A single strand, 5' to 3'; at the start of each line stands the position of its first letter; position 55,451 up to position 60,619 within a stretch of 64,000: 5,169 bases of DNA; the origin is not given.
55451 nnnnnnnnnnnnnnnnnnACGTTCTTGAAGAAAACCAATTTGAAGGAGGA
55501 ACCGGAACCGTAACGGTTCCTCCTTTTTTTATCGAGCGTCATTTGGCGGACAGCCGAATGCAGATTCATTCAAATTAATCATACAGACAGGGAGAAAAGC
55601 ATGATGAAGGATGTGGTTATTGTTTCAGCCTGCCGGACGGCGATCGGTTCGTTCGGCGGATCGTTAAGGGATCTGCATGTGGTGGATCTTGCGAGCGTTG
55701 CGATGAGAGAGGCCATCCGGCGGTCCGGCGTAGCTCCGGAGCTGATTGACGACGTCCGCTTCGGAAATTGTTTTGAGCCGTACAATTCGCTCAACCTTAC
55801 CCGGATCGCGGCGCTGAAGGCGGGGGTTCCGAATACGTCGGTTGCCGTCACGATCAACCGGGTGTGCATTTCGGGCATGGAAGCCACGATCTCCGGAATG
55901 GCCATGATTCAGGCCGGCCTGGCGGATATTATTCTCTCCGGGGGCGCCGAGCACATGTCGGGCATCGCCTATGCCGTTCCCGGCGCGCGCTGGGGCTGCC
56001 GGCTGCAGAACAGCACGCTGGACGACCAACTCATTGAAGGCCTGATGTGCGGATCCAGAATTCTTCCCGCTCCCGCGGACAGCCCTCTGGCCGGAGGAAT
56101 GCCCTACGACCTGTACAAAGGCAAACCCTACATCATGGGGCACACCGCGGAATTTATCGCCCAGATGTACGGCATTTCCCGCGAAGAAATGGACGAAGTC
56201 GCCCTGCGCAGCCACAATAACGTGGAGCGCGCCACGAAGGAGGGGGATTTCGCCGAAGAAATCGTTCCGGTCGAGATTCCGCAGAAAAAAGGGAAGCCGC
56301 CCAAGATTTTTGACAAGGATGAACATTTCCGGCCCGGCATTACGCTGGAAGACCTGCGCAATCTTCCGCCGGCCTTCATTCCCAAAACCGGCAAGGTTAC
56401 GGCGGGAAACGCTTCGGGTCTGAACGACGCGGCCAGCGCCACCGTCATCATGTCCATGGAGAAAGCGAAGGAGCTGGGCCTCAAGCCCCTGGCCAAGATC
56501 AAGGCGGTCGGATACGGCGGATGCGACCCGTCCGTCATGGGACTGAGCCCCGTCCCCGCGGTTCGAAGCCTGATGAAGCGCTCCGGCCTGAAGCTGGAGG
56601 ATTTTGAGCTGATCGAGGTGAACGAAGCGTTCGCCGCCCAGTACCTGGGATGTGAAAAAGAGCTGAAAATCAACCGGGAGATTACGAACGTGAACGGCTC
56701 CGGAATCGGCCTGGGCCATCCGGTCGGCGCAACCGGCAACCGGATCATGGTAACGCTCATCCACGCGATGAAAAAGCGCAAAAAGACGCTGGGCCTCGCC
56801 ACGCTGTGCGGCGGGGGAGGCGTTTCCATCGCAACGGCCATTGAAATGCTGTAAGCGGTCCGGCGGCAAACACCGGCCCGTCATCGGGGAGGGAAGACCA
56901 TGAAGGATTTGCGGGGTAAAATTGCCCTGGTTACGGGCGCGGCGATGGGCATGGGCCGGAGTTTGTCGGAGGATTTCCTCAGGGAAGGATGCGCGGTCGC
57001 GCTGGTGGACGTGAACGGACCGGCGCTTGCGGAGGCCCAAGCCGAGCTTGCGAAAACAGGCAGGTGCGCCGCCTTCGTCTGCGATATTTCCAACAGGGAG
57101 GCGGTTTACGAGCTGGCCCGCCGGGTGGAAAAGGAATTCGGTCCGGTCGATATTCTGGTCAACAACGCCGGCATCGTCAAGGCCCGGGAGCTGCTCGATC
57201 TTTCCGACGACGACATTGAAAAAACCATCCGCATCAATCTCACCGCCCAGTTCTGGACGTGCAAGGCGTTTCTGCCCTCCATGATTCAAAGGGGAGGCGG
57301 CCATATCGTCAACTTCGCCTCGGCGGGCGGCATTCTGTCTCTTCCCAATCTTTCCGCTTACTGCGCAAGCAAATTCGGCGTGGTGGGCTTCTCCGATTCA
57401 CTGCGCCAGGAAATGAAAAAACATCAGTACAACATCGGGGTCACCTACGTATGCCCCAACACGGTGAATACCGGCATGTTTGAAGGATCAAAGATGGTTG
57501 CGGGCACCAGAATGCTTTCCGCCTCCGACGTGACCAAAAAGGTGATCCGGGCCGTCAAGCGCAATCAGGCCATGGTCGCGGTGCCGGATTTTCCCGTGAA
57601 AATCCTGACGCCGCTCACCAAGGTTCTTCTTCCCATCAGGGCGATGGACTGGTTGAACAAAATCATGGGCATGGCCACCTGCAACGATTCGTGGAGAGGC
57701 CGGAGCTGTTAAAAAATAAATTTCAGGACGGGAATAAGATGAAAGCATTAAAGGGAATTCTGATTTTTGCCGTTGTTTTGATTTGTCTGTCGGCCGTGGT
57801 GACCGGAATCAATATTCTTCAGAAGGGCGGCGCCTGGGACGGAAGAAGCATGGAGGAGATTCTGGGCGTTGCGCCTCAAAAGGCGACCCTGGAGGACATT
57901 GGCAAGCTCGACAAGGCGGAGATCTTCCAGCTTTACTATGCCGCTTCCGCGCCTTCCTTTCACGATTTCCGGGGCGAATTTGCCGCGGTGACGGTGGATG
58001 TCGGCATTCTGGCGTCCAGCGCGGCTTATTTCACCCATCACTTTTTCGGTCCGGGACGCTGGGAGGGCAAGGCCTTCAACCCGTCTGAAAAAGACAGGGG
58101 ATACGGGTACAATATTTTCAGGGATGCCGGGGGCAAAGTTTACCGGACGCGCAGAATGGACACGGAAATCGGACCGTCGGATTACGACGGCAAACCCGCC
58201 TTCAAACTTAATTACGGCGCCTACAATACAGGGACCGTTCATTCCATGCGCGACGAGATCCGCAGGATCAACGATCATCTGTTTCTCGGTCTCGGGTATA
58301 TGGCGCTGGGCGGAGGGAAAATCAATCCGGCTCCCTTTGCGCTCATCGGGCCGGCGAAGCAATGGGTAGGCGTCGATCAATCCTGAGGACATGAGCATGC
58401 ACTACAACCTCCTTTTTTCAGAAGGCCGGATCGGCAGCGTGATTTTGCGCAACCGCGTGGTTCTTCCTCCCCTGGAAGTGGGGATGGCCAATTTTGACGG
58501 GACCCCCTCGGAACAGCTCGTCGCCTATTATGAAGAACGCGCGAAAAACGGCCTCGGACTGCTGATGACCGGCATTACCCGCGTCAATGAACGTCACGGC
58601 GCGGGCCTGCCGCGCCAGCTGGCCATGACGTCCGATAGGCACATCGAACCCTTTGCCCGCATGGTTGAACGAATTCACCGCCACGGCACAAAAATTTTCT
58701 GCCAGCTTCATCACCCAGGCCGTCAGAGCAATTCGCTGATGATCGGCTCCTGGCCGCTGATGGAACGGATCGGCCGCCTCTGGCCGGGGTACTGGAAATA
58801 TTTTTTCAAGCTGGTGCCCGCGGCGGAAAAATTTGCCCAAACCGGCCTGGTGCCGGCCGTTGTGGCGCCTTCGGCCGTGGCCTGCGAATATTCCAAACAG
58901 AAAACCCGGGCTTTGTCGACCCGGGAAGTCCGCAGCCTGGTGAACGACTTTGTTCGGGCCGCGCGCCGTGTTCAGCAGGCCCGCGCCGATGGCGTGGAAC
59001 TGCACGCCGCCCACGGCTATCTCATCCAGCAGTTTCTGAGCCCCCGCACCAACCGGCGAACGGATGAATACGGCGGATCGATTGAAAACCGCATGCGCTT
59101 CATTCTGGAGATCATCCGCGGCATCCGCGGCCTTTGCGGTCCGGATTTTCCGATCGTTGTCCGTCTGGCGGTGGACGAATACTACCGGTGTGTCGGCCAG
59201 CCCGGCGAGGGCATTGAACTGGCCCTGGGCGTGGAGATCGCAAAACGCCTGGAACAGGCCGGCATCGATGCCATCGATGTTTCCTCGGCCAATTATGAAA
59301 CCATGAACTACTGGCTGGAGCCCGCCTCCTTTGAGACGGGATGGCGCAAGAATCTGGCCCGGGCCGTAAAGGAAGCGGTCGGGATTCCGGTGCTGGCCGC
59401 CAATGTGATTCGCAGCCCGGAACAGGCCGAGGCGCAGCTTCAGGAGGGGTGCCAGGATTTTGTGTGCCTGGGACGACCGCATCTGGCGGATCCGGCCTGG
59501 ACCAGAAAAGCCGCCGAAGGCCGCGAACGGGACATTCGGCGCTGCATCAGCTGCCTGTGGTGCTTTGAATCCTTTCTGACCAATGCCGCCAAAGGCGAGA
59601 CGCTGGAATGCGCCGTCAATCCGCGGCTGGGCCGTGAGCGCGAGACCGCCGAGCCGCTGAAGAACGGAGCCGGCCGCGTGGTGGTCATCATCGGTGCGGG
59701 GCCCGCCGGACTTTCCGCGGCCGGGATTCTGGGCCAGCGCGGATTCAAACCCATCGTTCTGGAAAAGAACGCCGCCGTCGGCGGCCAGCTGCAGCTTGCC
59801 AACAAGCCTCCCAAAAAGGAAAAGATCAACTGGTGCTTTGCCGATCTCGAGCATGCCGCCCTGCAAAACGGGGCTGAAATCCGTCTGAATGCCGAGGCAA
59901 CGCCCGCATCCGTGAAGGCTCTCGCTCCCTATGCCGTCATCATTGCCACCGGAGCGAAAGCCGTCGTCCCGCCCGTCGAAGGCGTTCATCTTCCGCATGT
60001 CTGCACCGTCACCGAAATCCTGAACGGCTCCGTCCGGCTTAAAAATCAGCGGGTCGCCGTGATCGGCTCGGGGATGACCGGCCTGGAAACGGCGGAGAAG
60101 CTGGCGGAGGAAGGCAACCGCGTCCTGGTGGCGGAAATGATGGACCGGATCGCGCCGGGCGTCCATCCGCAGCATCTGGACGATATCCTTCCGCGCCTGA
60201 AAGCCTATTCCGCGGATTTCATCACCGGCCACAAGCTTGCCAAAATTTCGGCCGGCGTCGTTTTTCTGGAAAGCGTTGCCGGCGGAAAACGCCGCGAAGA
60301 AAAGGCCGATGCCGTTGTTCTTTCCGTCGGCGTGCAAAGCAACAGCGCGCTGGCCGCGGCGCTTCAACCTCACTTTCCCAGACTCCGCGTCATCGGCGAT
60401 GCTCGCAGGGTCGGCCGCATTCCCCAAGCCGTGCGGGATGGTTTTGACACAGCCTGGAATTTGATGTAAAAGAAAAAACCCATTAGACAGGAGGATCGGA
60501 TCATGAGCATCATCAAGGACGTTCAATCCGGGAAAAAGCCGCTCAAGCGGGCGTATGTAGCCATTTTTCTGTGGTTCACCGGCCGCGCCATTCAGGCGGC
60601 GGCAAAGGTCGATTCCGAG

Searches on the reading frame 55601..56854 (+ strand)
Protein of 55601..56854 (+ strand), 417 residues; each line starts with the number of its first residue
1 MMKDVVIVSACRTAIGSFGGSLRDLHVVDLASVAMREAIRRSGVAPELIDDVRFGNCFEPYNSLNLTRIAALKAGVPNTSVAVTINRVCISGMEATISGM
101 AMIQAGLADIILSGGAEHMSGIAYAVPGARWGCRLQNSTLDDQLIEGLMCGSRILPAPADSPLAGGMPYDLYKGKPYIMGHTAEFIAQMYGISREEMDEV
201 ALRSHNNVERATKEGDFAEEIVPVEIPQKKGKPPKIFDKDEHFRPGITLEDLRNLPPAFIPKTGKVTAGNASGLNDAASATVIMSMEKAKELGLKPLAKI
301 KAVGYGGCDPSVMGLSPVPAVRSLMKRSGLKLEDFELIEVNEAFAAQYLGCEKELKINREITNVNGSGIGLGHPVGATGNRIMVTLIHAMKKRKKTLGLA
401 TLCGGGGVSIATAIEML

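Call 4: search_protein_families(library=pfam, proteins=[window:55601-56854:+])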
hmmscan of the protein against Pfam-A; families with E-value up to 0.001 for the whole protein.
window:55601-56854:+ (417 aa): 2 families
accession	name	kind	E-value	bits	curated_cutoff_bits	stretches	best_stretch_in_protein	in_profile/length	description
PF00108.29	Thiolase_N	-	4.8e-79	265.8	26.4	2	176-286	152-259/260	Thiolase, N-terminal domain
PF02803.24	Thiolase_C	-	2.6e-42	143.8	27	1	294-415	1-122/123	Thiolase, C-terminal domain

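Call 37: search_protein_families(library=ncbifam, proteins=[window:55601-56854:+], max_evalue=1e-10)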
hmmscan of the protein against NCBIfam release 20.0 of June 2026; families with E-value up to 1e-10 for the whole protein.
window:55601-56854:+ (417 aa): 32 families (the best 25 are shown)
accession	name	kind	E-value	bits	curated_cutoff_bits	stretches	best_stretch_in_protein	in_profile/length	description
TIGR01930.1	AcCoA-C-Actrans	subfamily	1.1e-128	429.4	240.55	1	7-415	1-385/385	acetyl-CoA C-acyltransferase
NF004853.0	PRK06205.1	subfamily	1.3e-123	413.1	551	1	2-415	1-401/404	acetyl-CoA C-acetyltransferase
NF006552.0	PRK09051.1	subfamily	4.9e-121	404.7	565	2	178-416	158-394/395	beta-ketothiolase BktB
NF042999.1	bketothiol_BktB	equivalog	1.9e-113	379.7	725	2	178-416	157-393/394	beta-ketothiolase BktB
NF004206.0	PRK05656.1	subfamily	3.2e-110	368.8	688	2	176-415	154-391/392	acetyl-CoA C-acetyltransferase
NF006086.0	PRK08235.1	equivalog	8e-102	341.3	526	2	179-415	157-391/393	acetyl-CoA C-acetyltransferase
NF006510.0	PRK08947.1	equivalog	2.4e-101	339.5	519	2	178-415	146-385/387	acetyl-CoA C-acyltransferase FadA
NF042967.1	AcCoAtase_PhaA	equivalog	5.5e-96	322.1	740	1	2-416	1-395/396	acetyl-CoA acetyltransferase PhaA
NF006551.0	PRK09050.1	subfamily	2.5e-95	319.9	605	2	179-416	163-400/401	3-oxoadipyl-CoA thiolase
NF005890.0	PRK07851.1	equivalog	3.3e-94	316.2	580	1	2-417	1-405/406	acetyl-CoA C-acetyltransferase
TIGR02445.1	fadA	equivalog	1.6e-93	313.7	591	2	178-415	144-383/385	acetyl-CoA C-acyltransferase FadA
TIGR02430.1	pcaF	equivalog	3.4e-93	312.8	597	1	3-416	1-399/400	3-oxoadipyl-CoA thiolase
NF005805.0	PRK07661.1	equivalog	4.5e-91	305.7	633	2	179-416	147-390/391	acetyl-CoA C-acetyltransferase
NF005033.0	PRK06445.1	equivalog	5.6e-88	295.7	511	2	169-415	152-393/395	acetyl-CoA C-acetyltransferase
NF005404.0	PRK06954.1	subfamily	2.5e-83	280.3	687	2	175-416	159-396/397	acetyl-CoA C-acetyltransferase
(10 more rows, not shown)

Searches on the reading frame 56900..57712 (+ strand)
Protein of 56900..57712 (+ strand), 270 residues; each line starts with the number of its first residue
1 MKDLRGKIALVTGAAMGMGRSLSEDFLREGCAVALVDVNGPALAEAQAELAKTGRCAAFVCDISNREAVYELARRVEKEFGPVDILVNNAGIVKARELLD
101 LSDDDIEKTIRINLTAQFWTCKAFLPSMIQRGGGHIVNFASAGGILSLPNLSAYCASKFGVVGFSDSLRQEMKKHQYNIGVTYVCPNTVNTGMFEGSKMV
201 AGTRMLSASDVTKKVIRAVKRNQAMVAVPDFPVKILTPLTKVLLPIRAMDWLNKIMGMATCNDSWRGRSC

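Call 4: search_protein_families(library=pfam, proteins=[window:56900-57712:+])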
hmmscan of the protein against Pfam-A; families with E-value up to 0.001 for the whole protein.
window:56900-57712:+ (270 aa): 3 families
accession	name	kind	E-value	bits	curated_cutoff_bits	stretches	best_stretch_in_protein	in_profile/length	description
PF00106.31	adh_short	-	1.3e-54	185.1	26.6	1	7-195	1-188/195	short chain dehydrogenase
PF13561.12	adh_short_C2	-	2.7e-38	132.3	27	1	13-199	1-186/236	Enoyl-(Acyl carrier protein) reductase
PF08659.16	KR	-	2.7e-11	44.2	22.6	1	10-159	4-154/180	KR domain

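Call 37: search_protein_families(library=ncbifam, proteins=[window:56900-57712:+], max_evalue=1e-10)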
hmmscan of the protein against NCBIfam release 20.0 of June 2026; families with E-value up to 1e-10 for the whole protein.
window:56900-57712:+ (270 aa): 195 families (the best 25 are shown)
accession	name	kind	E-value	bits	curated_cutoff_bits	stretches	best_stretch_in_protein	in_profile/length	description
NF005878.0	PRK07825.1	subfamily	6.1e-58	196.4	287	1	2-259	5-255/278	short chain dehydrogenase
NF004514.1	PRK05855.1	equivalog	2.1e-51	175.2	455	1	2-200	309-507/578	SDR family oxidoreductase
NF005806.0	PRK07666.1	equivalog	8.7e-50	169.2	286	1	1-224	2-226/239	3-ketoacyl-ACP reductase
NF004526.0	PRK05872.1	subfamily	3.8e-47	160.8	276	1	2-200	6-201/297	short-chain dehydrogenase/reductase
NF005309.0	PRK06841.1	subfamily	3.6e-46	157.8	286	1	3-199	12-202/255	GolD/DthD family dehydrogenase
NF005594.0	PRK07326.1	equivalog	7.6e-46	156.6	271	1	2-224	2-221/237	SDR family oxidoreductase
NF009093.0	PRK12429.1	subfamily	3.1e-45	154.5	258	1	3-230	2-229/259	3-hydroxybutyrate dehydrogenase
NF005881.0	PRK07832.1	equivalog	1.1e-44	152.7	296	1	2-204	5-208/287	SDR family oxidoreductase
NF004196.0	PRK05650.1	equivalog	1.5e-44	152.1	297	1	10-196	6-191/272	SDR family oxidoreductase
NF004843.0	PRK06194.1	equivalog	1.7e-44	152.4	308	1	1-198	1-200/295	hypothetical protein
NF005495.0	PRK07109.1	subfamily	2.2e-44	152.1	264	1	2-198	4-201/334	SDR family oxidoreductase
NF005559.1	PRK07231.1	subfamily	2.6e-44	151.6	215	1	4-196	2-193/249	glucose 1-dehydrogenase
NF004825.0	PRK06181.1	equivalog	6e-43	147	215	1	1-226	1-225/268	SDR family oxidoreductase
TIGR01963.1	PHB_DH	subfamily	1.4e-42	145.7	307.05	1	7-228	2-223/255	3-hydroxybutyrate dehydrogenase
NF004198.0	PRK05653.1-3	equivalog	1.8e-42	145.5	296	1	2-197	3-197/248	3-oxoacyl-ACP reductase FabG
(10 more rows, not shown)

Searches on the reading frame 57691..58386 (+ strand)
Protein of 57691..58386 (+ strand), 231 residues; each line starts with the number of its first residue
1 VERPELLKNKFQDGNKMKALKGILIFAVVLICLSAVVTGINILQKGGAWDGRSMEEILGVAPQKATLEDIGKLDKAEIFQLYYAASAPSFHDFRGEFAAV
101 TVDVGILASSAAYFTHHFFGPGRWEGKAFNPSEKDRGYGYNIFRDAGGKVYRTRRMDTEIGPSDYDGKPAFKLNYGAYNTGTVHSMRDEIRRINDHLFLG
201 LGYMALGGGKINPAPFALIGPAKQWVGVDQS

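Call 9: search_protein_families(library=pfam, proteins=[window:57691-58386:+])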
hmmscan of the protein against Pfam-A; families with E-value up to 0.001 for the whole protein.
window:57691-58386:+ (231 aa): 0 families

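Call 11: search_protein_families(library=ncbifam, proteins=[window:57691-58386:+], max_evalue=0.01)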
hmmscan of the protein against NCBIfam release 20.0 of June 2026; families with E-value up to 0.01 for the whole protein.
window:57691-58386:+ (231 aa): 0 families

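Call 30: search_protein_families(library=pfam, proteins=[window:57739-58386:+], max_evalue=10)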
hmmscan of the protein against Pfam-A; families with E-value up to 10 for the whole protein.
window:57739-58386:+ (215 aa): 0 families

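Call 56: search_solved_structures(query=A3, max_evalue=10, show_alignments=1)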
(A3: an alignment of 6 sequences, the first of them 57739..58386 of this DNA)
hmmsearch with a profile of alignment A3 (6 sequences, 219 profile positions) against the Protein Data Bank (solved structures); distinct sequences matched with E-value up to 10: 2.
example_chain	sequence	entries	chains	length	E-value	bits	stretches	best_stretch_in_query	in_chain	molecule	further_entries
8avl_A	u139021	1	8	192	0.93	12.1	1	18-78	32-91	Superoxide dismutase [Fe]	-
8avm_A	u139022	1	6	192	0.93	12.1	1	18-78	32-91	Superoxide dismutase [Fe]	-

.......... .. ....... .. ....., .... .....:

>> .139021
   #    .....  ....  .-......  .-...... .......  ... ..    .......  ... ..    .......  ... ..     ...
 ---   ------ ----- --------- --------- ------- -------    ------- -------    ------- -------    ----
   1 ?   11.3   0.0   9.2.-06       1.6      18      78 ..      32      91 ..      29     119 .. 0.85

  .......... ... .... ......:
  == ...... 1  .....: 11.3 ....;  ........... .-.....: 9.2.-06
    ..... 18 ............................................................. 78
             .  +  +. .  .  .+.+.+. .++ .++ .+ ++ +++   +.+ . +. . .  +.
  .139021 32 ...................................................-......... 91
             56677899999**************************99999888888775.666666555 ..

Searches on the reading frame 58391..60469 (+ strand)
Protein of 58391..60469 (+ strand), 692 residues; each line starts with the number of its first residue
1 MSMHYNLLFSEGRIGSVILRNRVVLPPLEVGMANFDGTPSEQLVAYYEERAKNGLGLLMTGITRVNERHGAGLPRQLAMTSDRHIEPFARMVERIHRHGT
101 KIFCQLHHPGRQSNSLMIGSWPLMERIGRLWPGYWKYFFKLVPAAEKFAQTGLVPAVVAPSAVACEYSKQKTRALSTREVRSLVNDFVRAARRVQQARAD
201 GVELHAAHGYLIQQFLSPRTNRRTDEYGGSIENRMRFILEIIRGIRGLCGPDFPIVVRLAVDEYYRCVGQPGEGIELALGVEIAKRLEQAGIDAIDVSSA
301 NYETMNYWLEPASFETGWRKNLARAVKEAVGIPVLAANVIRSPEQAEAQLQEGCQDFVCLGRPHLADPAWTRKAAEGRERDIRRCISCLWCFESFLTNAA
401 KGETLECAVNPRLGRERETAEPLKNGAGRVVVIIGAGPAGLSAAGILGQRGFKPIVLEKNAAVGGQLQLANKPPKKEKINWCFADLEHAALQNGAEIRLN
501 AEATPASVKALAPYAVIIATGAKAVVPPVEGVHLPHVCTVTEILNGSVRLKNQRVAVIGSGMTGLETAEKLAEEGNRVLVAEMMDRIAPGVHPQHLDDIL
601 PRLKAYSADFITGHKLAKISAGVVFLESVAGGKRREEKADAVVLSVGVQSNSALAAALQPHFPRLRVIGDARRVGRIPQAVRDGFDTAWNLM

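Call 9: search_protein_families(library=pfam, proteins=[window:58391-60469:+])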
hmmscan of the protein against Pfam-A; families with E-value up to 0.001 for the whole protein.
window:58391-60469:+ (692 aa): 16 families
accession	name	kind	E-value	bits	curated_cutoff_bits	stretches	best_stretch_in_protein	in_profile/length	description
PF00724.26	Oxidored_FMN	-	1.5e-70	238.6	27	1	11-380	5-341/342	NADH:flavin oxidoreductase / NADH oxidase family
PF07992.20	Pyr_redox_2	-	5.1e-26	92.2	26.1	1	431-657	3-246/291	Pyridine nucleotide-disulphide oxidoreductase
PF13450.12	NAD_binding_8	-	1.1e-13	51.7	21.9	2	433-468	1-36/68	NAD(P)-binding Rossmann-like domain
PF00070.33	Pyr_redox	-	1.3e-10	42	22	1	554-621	1-68/82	Pyridine nucleotide-disulphide oxidoreductase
PF01266.30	DAO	-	2.1e-10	41.1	27.9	1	554-588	1-35/353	FAD dependent oxidoreductase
PF13738.12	Pyr_redox_3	-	4.8e-10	39.6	30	1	514-653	126-272/305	Pyridine nucleotide-disulphide oxidoreductase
PF01946.23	Thi4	-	1.6e-09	37.8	26.2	1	426-467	15-57/235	Thi4 family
PF00890.30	FAD_binding_2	-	3.6e-09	36.8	20.4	1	431-470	2-41/414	FAD binding domain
PF01494.25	FAD_binding_3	-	1.4e-08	34.8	22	1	431-461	4-34/349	FAD binding domain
PF03486.20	HI0933_like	-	4.2e-07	30.1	50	1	431-469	3-41/244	HI0933-like protein Rossmann domain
PF21799.2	MurD-like_N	-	8.3e-06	26.4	27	0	431-497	3-63/88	Mur ligase MurD-like, N-terminal domain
PF12831.13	FAD_oxidored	-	4.2e-05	23.5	27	0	431-467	2-38/416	FAD dependent oxidoreductase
PF13434.12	Lys_Orn_oxgnase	-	4.8e-05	23.1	21.3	1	506-584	141-220/339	L-lysine 6-monooxygenase/L-ornithine 5-monooxygenase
PF01134.28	GIDA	-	0.00025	20.7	22.1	0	555-588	2-36/391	Glucose inhibited division protein A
PF02254.24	TrkA_N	-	0.00041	21.1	23.8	0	555-582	1-28/116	TrkA-N domain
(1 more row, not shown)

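Call 37: search_protein_families(library=ncbifam, proteins=[window:58391-60469:+], max_evalue=1e-10)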
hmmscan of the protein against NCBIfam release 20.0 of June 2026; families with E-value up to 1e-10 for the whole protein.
window:58391-60469:+ (692 aa): 17 families
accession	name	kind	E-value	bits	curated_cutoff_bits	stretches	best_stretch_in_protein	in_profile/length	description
NF041087.1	bile_acid_BaiCD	equivalog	1.4e-126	423.2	825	2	157-689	115-640/642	bile acid Fe-S flavoenzyme BaiCD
TIGR03997.1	mycofact_OYE_2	equivalog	4e-124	415.4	793.15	2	156-689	113-643/645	mycofactocin system FadH/OYE family oxidoreductase 2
NF045599.1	bili_reduct_long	exception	1.6e-119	400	750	1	13-690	6-640/641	bilirubin reductase, long form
NF010047.0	PRK13523.1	equivalog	1.7e-60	204.9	431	2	155-383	114-329/339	NADPH dehydrogenase NamA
NF006101.0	PRK08255.1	equivalog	1.6e-58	198.5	1078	1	157-376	523-732/768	bifunctional salicylyl-CoA 5-hydroxylase/oxidoreductase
NF045592.1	bili_reduct_N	equivalog_domain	1.5e-55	188.8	425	1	13-394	7-351/363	bilirubin reductase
TIGR03996.1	mycofact_OYE_1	hypoth_equivalog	9.3e-46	156.5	627.9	1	157-639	112-588/633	mycofactocin system FadH/OYE family oxidoreductase 1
NF007899.0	PRK10605.1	subfamily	9.7e-38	130.3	403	1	170-371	147-334/365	N-ethylmaleimide reductase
TIGR01350.1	lipoamide_DH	equivalog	2.2e-19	69.5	408.8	1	487-653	109-272/461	dihydrolipoyl dehydrogenase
NF007123.0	PRK09564.1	equivalog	4.1e-13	48.8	458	1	516-655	107-251/444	CoA-disulfide reductase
TIGR01317.1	GOGAT_sm_gam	subfamily_domain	6.6e-13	48.3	447.7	0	422-534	137-251/485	glutamate synthase small subunit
NF004943.0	PRK06292.2-1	equivalog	1e-12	47.6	432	1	512-649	131-269/456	dihydrolipoyl dehydrogenase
NF005560.0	PRK07233.1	equivalog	3.3e-12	46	252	0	431-467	3-39/435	hypothetical protein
NF003437.0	PRK04965.1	equivalog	1.1e-11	44.4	392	1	515-657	102-246/378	NADH:flavorubredoxin reductase NorW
TIGR03385.1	CoA_CoA_reduc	equivalog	3.9e-11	42.4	578.8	0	516-657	107-252/439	CoA-disulfide reductase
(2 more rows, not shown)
